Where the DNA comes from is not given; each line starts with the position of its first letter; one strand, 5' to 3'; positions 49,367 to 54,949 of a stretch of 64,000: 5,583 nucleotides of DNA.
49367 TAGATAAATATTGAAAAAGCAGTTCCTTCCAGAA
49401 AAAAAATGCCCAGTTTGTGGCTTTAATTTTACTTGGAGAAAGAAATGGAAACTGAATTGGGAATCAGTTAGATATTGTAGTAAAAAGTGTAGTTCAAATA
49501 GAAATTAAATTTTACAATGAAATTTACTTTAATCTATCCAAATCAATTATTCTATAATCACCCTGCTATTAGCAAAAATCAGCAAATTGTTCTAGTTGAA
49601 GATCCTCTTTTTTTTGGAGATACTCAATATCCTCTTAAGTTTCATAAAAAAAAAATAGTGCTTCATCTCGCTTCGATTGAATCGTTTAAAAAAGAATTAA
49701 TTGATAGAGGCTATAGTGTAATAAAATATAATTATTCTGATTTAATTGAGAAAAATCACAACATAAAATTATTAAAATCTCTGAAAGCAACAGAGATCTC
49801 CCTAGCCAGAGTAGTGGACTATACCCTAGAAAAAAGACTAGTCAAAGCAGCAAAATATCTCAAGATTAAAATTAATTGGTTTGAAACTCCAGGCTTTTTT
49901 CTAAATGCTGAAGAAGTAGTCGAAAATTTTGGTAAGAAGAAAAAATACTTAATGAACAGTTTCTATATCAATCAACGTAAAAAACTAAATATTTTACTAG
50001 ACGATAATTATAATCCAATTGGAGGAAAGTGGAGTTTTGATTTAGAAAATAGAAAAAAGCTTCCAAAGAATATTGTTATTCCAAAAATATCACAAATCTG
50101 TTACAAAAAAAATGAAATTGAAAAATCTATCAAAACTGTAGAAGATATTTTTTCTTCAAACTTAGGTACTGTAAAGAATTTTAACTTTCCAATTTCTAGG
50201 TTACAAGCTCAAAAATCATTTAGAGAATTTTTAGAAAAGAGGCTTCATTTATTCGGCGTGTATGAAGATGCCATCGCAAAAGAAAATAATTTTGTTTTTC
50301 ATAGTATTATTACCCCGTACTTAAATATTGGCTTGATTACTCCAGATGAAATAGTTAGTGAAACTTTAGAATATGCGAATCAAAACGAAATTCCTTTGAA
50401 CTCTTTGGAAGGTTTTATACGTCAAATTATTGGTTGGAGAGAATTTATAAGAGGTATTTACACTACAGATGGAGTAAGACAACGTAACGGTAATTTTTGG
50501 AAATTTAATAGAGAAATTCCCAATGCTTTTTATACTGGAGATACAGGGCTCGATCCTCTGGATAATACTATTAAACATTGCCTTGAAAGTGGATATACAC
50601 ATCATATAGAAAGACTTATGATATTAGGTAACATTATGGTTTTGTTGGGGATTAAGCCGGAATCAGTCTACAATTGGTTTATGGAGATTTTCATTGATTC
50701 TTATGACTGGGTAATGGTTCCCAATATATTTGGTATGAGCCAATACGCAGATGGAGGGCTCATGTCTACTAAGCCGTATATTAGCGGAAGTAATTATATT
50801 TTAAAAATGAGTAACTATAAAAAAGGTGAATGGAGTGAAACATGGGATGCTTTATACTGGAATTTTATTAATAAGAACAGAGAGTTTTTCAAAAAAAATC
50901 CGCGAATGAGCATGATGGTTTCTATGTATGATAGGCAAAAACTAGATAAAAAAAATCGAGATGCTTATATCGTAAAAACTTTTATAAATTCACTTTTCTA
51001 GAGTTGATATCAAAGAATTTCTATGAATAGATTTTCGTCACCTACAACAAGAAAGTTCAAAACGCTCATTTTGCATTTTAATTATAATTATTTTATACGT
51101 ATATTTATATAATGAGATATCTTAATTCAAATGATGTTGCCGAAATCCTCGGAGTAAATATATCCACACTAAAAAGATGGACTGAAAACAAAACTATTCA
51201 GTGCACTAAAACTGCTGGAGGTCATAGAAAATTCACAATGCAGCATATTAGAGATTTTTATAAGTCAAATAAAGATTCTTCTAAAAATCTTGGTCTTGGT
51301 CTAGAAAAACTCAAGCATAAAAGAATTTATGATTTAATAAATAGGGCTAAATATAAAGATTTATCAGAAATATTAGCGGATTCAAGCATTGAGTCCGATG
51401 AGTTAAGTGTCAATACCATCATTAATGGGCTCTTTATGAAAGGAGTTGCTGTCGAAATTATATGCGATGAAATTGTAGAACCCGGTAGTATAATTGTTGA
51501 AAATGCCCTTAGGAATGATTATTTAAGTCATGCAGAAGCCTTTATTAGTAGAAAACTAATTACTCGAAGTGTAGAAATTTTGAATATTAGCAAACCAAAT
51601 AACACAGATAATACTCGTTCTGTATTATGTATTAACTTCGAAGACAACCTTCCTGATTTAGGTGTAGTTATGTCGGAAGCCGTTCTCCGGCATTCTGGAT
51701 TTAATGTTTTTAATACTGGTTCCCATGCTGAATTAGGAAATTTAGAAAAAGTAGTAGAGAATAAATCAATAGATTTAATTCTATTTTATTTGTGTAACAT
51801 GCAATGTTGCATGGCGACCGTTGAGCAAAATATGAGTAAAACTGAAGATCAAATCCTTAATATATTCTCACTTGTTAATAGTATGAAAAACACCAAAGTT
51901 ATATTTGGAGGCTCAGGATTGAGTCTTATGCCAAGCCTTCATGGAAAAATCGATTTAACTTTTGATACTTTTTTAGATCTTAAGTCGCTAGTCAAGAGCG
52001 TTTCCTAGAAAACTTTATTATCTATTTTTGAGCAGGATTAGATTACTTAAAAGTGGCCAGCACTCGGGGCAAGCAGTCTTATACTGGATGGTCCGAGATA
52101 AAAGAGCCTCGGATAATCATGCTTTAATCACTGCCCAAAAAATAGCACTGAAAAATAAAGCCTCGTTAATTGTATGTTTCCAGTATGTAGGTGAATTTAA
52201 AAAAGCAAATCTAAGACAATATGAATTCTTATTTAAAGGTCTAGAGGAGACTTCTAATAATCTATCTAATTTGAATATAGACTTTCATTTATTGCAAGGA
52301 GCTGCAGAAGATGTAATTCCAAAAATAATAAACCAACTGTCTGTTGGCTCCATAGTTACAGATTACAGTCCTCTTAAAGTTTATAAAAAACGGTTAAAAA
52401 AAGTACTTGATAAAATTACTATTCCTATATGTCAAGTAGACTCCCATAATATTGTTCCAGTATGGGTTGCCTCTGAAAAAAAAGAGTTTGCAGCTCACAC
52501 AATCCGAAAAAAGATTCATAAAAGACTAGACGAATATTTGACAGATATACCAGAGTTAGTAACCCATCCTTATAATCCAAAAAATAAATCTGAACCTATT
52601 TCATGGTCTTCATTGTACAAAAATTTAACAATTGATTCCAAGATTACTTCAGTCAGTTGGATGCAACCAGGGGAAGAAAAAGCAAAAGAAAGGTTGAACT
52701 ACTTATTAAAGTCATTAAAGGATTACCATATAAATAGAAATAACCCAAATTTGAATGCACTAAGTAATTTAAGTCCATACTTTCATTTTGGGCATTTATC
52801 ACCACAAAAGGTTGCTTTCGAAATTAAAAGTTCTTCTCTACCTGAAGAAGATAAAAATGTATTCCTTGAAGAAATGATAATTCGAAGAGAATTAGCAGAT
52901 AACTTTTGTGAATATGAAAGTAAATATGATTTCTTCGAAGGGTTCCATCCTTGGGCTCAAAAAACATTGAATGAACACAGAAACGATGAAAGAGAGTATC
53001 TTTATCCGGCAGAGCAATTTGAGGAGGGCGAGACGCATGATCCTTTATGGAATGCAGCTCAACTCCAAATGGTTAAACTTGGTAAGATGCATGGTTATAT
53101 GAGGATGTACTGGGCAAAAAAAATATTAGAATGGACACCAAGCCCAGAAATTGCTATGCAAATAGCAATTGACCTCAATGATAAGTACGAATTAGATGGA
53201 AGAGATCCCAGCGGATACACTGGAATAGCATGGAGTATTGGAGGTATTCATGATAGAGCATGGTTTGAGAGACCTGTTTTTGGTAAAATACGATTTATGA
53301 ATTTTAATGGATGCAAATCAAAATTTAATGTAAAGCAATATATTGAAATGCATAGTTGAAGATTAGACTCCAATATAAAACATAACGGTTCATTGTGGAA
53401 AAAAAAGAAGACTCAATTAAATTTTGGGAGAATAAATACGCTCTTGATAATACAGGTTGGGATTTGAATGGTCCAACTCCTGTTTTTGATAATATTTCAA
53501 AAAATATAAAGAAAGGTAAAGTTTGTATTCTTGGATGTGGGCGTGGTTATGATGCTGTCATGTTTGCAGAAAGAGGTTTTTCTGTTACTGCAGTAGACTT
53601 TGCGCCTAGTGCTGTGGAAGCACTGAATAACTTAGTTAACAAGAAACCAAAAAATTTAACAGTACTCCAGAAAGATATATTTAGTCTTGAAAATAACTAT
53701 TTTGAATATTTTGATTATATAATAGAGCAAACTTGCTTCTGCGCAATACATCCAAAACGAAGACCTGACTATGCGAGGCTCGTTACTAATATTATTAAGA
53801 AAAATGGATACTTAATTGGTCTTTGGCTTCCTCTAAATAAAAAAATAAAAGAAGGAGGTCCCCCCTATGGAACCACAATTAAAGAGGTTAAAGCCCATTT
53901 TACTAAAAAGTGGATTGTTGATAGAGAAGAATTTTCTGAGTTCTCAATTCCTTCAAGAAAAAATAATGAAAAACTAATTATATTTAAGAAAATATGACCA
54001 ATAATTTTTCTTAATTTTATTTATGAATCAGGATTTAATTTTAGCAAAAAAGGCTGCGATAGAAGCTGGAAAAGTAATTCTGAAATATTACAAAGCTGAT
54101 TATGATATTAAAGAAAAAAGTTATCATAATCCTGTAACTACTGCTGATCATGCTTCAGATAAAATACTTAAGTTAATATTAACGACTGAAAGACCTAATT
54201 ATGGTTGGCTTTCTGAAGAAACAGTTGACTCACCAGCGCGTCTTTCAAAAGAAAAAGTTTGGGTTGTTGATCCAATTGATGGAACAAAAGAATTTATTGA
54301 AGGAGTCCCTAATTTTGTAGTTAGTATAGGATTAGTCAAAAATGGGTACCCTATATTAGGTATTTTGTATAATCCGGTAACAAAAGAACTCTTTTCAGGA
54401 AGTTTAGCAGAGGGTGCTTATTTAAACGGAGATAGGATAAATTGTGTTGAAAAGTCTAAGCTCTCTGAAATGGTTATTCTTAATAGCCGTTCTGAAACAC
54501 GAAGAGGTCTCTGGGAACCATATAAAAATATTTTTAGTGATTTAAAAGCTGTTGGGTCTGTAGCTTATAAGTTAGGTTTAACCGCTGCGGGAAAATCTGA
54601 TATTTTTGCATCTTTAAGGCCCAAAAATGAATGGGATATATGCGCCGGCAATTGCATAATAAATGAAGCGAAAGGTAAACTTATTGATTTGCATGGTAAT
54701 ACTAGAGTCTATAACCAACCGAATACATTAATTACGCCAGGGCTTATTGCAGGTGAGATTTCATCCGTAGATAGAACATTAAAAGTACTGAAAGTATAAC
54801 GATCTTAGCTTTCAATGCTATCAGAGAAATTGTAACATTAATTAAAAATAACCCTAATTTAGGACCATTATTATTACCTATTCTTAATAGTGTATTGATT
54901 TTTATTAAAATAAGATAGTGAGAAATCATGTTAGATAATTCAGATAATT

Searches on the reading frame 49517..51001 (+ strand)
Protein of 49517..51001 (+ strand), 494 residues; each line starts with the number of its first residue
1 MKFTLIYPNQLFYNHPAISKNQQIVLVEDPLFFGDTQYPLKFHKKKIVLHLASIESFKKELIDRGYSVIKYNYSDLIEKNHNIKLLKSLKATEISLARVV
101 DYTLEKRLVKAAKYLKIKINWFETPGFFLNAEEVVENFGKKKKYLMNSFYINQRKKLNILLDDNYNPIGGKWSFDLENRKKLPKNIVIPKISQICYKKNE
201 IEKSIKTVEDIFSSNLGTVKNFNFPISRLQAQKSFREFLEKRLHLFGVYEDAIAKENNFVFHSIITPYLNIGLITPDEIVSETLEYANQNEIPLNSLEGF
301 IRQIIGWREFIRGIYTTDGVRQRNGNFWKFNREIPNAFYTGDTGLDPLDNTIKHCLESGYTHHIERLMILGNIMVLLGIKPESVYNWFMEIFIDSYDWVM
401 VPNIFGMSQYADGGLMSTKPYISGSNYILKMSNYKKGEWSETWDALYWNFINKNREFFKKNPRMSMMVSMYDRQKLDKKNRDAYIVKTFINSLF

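Call 70: search_protein_families(library=ncbifam, proteins=[window:49517-51001:+], max_evalue=0.001)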
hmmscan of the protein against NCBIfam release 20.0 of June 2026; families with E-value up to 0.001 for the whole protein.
window:49517-51001:+ (494 aa): 2 families
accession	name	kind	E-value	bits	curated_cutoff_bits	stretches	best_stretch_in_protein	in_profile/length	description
TIGR02765.1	crypto_DASH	subfamily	1.3e-05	24.3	317.05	1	177-397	160-384/431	DASH family cryptochrome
TIGR03556.1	photolyase_8HDF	exception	0.00073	18.6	884.6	0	192-395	170-379/471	deoxyribodipyrimidine photo-lyase, 8-HDF type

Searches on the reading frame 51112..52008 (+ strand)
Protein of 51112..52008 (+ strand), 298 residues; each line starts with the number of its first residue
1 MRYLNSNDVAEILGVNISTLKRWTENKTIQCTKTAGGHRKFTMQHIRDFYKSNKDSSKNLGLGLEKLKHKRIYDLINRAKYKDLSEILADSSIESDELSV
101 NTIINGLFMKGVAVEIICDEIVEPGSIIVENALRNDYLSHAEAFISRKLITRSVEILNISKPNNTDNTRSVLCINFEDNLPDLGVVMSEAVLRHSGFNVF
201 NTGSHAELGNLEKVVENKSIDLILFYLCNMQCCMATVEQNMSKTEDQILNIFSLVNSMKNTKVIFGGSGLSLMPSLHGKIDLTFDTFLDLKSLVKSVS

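Call 70: search_protein_families(library=ncbifam, proteins=[window:51112-52008:+], max_evalue=0.001)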
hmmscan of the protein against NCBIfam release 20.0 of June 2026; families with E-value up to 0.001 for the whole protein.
window:51112-52008:+ (298 aa): 6 families
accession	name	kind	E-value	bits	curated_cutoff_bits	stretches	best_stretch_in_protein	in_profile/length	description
NF033787.1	HTH_BldC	subfamily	1.8e-07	30.9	77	1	3-48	2-47/49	BldC family transcriptional regulator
NF009647.0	PRK13182.1-2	equivalog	5.5e-06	26.5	165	1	6-51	7-52/176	chromosome-anchoring protein RacA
NF033518.0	transpos_IS607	equivalog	7.7e-06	25.6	110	1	8-58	2-52/187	IS607 family transposase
TIGR04072.2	rSAM_ladder_B12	equivalog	8.6e-06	24.6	360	1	183-275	19-113/443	lipid biosynthesis B12-binding/radical SAM protein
TIGR01764.1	excise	domain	0.00012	22.4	28.8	1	8-47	6-44/49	excisionase family DNA-binding protein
NF052513.1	TransRegCarH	equivalog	0.00037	19.9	400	1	8-219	11-215/274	HTH-type transcriptional repressor CarH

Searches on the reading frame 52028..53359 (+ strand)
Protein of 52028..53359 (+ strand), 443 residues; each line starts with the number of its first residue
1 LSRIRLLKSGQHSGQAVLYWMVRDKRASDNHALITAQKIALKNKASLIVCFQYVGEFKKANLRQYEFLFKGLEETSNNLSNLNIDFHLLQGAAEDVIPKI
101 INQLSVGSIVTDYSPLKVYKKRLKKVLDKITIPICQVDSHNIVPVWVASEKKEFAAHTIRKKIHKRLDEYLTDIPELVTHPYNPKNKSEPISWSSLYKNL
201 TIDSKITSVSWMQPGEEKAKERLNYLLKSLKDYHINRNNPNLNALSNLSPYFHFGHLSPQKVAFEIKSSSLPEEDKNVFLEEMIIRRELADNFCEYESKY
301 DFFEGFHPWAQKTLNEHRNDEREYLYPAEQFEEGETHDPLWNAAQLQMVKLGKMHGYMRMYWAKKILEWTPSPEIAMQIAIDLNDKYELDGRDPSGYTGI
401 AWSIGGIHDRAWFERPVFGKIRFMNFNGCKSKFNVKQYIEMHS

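Call 70: search_protein_families(library=ncbifam, proteins=[window:52028-53359:+], max_evalue=0.001)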
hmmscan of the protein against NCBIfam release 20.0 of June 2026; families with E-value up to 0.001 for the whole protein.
window:52028-53359:+ (443 aa): 5 families
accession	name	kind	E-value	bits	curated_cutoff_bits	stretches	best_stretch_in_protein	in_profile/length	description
TIGR00591.1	phr2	superfamily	1.2e-178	595.1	550.05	1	2-440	6-451/453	deoxyribodipyrimidine photo-lyase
NF007955.0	PRK10674.1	equivalog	9.2e-17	61.1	506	1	18-363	5-349/472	deoxyribodipyrimidine photo-lyase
TIGR03556.1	photolyase_8HDF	exception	4.3e-14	52.3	884.6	1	16-364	2-355/471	deoxyribodipyrimidine photo-lyase, 8-HDF type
TIGR02765.1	crypto_DASH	subfamily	2.2e-12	46.6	317.05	1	16-354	2-349/431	DASH family cryptochrome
TIGR02766.1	crypt_chrom_pln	subfamily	1.3e-08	34.1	603.85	1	18-268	3-261/480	cryptochrome photoreceptor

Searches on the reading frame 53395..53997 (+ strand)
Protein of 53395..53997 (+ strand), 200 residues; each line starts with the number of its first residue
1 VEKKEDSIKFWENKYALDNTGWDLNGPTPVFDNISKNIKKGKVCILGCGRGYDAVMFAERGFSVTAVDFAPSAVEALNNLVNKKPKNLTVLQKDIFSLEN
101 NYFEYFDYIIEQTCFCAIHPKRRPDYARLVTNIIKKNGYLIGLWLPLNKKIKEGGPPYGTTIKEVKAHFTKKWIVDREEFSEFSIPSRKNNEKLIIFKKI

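Call 70: search_protein_families(library=ncbifam, proteins=[window:53395-53997:+], max_evalue=0.001)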
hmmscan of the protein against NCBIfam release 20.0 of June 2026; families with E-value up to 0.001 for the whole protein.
window:53395-53997:+ (200 aa): 14 families
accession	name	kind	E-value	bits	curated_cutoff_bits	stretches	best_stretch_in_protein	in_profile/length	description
TIGR03840.1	TMPT_Se_Te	equivalog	1.4e-14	54.1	223.2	1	9-180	1-187/213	thiopurine S-methyltransferase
NF008992.0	PRK12335.1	equivalog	5.5e-13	48.7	303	1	33-140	116-221/289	SAM-dependent methyltransferase TehB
NF009732.0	PRK13255.1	equivalog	2.2e-11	43.7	213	1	9-187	4-197/218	thiopurine S-methyltransferase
TIGR00477.1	tehB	equivalog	8.1e-10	38.4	219.5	1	34-139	68-171/238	tellurite resistance methyltransferase TehB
NF008405.0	PRK11207.1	equivalog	1.2e-09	37.9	218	1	33-139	24-129/198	tellurite resistance methyltransferase TehB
NF043040.1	corrin_prot_MT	hypoth_equivalog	1e-08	34.9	180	1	34-141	34-146/216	corrinoid protein-associated methyltransferase CpaM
NF045649.1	2X_seleno_MduS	exception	6.9e-07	28.5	380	1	43-84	45-86/338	methyltransferase domain-containing selenoprotein MduS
TIGR02021.1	BchM-ChlM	equivalog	1.6e-06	27.7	158.9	1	31-102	45-119/218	magnesium protoporphyrin IX methyltransferase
NF009733.0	PRK13256.1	equivalog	3e-06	27.2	429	1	8-172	9-189/226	thiopurine S-methyltransferase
TIGR00537.1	hemK_rel_arch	hypoth_equivalog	5e-06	26.3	87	1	36-115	16-92/179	HemK2/MTQ2 family protein methyltransferase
NF011529.0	PRK14968.1-3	equivalog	7.9e-06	25.4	162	1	38-103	33-99/198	putative methyltransferase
NF041255.1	mycofact_MftM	equivalog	1e-05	25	200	1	28-96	128-196/289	mycofactocin oligosaccharide methyltransferase MftM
TIGR01983.1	UbiG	equivalog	2.5e-05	23.7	102.95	1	35-112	45-123/228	bifunctional 2-polyprenyl-6-hydroxyphenol methylase/3-demethylubiquinol 3-O-methyltransferase UbiG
NF041820.1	daptide_MTase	equivalog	0.00018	21.1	175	1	40-138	37-138/243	daptide-type RiPP biosynthesis methyltransferase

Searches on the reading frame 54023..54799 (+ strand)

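Call 70: search_protein_families(library=ncbifam, proteins=[window:54023-54799:+], max_evalue=0.001)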
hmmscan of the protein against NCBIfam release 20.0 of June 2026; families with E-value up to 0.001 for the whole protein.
window:54023-54799:+ (258 aa): 7 families
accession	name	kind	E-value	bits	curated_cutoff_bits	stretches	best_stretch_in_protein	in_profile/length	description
TIGR01331.1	bisphos_cysQ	equivalog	5.1e-45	154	228.8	1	10-242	7-247/250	3'(2'),5'-bisphosphate nucleotidase CysQ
TIGR02067.1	his_9_HisN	equivalog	2.8e-42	144.9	275.15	1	6-231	3-231/252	histidinol-phosphatase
NF008182.0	PRK10931.1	equivalog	2.7e-33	115.1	379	1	11-241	8-241/246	3'(2'),5'-bisphosphate nucleotidase CysQ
NF009321.0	PRK12676.1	equivalog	3.1e-28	98.6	264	1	25-243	31-248/264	bifunctional fructose-bisphosphatase/inositol-phosphate phosphatase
NF008027.1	PRK10757.1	equivalog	2.7e-25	88.8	332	1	5-235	5-242/267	inositol-1-monophosphatase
TIGR01330.1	bisphos_HAL2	equivalog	3.5e-15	55.7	267.05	1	76-118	133-174/359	3'(2'),5'-bisphosphate nucleotidase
NF010678.0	PRK14076.1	equivalog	2.7e-10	39.7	493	1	76-226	80-254/570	bifunctional NADP phosphatase/NAD kinase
